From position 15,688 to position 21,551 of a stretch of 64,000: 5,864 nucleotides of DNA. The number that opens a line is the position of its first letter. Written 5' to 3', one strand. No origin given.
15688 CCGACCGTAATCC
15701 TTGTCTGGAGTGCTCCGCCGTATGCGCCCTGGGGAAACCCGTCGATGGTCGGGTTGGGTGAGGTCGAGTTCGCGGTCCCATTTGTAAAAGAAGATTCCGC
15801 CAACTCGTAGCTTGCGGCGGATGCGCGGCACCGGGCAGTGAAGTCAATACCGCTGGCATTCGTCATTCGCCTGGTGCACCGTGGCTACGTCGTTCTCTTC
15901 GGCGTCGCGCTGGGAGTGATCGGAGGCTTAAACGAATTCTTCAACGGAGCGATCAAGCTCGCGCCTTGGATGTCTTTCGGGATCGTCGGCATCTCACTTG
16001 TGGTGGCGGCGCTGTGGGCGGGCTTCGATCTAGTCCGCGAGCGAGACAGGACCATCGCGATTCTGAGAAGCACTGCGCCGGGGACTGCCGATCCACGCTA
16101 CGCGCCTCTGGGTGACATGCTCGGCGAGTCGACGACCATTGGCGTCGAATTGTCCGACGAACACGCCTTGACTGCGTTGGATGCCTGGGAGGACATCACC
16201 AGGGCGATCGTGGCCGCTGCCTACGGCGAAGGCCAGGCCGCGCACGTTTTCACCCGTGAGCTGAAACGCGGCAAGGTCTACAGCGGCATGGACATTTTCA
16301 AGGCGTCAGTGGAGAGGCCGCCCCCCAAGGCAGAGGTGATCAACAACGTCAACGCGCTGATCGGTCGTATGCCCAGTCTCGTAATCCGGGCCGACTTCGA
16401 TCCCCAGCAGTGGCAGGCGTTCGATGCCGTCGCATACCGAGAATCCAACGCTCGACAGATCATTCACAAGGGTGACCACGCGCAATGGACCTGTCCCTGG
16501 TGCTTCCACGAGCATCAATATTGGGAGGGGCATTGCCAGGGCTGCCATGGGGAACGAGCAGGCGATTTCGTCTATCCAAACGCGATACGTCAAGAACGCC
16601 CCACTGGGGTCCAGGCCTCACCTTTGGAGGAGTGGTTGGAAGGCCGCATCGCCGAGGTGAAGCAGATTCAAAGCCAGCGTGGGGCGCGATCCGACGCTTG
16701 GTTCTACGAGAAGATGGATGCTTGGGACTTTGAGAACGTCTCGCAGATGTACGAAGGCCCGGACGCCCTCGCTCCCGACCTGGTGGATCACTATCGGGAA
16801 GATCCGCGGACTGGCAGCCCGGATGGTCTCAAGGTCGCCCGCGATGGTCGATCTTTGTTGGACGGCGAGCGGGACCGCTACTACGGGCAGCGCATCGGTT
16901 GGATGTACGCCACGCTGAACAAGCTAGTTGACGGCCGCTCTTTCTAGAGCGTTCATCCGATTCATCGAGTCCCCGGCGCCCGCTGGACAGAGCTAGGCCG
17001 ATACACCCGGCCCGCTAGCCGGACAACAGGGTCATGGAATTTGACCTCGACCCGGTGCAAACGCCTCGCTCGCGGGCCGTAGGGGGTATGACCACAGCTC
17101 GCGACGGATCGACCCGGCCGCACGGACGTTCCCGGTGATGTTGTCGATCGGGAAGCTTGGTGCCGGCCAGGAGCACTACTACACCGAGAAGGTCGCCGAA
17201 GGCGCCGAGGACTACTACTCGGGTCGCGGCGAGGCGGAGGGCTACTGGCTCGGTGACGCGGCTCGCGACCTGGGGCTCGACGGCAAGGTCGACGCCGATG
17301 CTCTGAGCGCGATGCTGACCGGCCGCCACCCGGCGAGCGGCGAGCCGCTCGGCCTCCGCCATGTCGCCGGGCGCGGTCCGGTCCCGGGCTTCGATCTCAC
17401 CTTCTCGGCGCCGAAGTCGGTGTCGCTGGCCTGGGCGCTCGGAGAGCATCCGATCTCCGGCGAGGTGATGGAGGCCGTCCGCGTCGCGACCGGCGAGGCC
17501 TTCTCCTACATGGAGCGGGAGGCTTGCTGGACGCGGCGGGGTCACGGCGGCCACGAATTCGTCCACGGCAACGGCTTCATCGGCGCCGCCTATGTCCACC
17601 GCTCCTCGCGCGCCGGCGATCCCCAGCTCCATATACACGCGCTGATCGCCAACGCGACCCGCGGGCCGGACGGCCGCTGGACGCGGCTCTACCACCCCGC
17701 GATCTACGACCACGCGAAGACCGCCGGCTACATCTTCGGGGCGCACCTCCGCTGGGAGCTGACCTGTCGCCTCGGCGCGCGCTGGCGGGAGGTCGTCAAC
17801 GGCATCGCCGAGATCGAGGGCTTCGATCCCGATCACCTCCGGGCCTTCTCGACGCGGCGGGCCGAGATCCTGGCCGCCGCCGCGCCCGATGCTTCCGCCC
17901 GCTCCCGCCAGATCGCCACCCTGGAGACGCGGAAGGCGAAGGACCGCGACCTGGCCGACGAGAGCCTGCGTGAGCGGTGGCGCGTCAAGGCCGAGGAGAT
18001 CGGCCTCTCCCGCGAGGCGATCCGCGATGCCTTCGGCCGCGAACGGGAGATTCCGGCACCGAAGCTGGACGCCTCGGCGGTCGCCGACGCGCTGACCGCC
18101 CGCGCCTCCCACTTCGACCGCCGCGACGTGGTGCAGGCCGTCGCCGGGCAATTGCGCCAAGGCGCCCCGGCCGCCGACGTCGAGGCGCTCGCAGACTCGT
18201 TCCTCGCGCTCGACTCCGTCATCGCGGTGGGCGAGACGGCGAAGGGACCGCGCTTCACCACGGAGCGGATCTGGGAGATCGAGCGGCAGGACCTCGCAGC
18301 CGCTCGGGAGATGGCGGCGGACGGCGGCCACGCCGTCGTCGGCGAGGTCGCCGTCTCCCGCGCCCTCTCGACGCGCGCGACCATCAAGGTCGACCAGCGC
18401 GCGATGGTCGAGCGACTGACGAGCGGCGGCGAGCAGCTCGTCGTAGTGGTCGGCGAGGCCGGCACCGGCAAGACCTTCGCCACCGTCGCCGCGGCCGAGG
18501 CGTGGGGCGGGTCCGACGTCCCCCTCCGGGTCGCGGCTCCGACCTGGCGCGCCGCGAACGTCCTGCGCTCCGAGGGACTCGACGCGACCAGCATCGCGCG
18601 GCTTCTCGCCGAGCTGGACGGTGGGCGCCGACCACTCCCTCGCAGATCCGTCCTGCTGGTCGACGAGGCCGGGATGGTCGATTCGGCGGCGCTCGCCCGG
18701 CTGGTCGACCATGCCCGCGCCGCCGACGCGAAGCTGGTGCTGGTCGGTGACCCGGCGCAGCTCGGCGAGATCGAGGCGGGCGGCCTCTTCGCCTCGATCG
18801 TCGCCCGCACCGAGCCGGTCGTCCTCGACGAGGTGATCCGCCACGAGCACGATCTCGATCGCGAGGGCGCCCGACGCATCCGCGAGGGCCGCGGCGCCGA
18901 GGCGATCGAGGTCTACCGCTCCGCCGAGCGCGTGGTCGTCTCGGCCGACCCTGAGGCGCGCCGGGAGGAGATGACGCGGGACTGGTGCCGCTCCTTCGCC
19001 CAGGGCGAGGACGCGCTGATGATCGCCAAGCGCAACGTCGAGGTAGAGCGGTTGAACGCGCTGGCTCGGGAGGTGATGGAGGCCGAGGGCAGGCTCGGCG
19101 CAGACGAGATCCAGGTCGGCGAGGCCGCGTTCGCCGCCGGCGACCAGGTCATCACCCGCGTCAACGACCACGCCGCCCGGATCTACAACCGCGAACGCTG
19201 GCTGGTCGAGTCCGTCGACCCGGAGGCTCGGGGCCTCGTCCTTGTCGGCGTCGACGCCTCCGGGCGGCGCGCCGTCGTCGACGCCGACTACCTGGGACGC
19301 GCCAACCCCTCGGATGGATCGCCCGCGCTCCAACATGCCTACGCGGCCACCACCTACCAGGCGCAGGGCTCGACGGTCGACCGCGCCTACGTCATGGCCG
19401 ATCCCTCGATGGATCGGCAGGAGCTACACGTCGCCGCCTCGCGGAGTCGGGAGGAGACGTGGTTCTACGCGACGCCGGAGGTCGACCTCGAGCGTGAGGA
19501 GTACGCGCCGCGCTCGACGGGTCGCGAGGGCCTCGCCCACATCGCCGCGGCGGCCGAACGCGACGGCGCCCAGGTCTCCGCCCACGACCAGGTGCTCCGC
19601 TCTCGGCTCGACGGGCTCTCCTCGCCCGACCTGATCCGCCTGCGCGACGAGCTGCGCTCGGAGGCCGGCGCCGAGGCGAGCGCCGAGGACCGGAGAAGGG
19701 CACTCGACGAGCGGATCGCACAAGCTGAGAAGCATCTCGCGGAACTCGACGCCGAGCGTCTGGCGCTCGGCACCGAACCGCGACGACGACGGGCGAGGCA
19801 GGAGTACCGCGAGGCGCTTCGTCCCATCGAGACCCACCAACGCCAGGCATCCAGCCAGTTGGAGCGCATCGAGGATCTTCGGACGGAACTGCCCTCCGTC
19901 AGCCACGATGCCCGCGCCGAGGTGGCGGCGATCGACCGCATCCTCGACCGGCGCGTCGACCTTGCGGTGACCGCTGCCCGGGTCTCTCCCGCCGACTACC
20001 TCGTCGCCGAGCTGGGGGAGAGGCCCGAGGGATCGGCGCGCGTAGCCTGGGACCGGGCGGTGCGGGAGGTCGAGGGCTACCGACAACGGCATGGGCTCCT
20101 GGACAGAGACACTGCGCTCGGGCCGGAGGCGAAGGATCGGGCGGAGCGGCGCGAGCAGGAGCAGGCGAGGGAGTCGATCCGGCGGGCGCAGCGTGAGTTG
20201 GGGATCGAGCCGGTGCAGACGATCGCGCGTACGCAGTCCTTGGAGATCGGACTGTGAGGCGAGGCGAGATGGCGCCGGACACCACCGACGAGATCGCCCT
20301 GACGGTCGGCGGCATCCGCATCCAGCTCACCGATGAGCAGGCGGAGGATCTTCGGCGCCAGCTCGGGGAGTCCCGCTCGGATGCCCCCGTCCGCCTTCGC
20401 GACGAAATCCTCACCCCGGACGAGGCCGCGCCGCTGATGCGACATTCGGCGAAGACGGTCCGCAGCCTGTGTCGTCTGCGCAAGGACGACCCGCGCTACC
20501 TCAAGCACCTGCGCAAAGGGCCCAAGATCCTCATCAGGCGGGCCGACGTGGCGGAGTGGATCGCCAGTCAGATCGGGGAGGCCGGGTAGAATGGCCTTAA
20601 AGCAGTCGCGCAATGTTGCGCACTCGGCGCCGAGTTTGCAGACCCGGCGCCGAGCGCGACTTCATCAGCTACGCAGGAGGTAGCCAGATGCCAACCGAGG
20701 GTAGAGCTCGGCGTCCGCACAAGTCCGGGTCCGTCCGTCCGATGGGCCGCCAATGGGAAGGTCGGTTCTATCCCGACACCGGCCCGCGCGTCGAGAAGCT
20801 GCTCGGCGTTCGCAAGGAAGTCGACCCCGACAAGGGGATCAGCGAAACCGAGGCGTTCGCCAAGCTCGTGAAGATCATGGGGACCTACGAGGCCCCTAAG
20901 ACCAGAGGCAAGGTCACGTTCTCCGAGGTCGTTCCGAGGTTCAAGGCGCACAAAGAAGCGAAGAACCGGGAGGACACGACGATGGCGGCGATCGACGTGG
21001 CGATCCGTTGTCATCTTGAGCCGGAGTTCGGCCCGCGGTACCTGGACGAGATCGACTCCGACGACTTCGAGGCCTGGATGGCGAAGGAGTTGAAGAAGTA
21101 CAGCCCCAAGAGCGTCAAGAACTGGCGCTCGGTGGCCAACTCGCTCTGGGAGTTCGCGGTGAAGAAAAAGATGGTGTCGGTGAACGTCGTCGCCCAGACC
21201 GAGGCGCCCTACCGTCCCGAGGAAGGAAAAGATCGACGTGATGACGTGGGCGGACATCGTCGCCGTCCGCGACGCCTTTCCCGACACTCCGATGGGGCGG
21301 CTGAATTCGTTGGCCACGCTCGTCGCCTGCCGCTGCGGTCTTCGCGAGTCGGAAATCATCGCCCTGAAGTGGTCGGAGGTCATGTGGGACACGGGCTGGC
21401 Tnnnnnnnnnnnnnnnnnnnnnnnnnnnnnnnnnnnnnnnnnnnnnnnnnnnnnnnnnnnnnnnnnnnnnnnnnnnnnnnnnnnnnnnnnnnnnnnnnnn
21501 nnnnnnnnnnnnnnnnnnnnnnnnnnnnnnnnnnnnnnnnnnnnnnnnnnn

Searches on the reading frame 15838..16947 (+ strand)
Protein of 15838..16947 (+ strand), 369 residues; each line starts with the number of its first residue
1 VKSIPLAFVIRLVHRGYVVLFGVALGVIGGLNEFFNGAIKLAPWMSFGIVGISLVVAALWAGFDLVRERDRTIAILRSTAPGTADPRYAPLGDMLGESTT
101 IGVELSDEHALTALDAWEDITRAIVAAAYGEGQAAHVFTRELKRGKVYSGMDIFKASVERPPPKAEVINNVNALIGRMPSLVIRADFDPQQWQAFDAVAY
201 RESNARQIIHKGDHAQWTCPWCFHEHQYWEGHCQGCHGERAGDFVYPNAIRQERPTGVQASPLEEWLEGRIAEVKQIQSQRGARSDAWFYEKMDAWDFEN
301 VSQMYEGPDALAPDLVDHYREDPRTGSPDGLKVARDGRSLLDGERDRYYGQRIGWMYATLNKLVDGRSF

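Call 4: search_protein_families(library=pfam, proteins=[window:15838-16947:+], max_evalue=0.1)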
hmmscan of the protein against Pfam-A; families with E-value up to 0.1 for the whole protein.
window:15838-16947:+ (369 aa): 3 families
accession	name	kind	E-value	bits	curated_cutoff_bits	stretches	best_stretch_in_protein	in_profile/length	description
PF00034.26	Cytochrom_C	-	0.012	17.4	21.3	1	228-303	8-81/90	Cytochrome c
PF13442.11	Cytochrome_CBB3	-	0.053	14.3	27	0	229-252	10-30/68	Cytochrome C oxidase, cbb3-type, subunit III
PF08666.17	SAF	-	0.09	13.8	21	0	327-355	17-45/63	SAF domain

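Call 5: search_protein_families(library=padloc, proteins=[window:15838-16947:+], max_evalue=0.1)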
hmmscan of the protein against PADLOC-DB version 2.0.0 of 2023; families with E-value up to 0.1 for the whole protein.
window:15838-16947:+ (369 aa): 0 families

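Call 6: search_protein_families(library=ncbifam, proteins=[window:15838-16947:+], max_evalue=0.1)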
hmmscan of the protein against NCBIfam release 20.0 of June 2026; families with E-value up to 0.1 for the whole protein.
window:15838-16947:+ (369 aa): 0 families

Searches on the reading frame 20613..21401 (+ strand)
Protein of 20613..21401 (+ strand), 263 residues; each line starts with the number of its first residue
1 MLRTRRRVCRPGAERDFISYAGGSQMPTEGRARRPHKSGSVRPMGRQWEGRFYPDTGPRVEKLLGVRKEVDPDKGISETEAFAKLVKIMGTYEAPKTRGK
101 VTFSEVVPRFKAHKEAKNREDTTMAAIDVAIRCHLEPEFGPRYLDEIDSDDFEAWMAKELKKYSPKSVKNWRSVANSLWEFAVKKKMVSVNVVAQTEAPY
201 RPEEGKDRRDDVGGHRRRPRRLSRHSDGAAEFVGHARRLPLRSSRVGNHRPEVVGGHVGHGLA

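Call 111: search_protein_families(library=pfam, proteins=[window:20613-21401:+], max_evalue=0.01)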
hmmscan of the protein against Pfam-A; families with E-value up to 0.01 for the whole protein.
window:20613-21401:+ (263 aa): 1 family
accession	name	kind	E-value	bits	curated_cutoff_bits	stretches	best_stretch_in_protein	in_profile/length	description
PF14659.12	Phage_int_SAM_3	-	7.8e-05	23.3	22.6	1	102-157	1-55/58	Phage integrase, N-terminal SAM-like domain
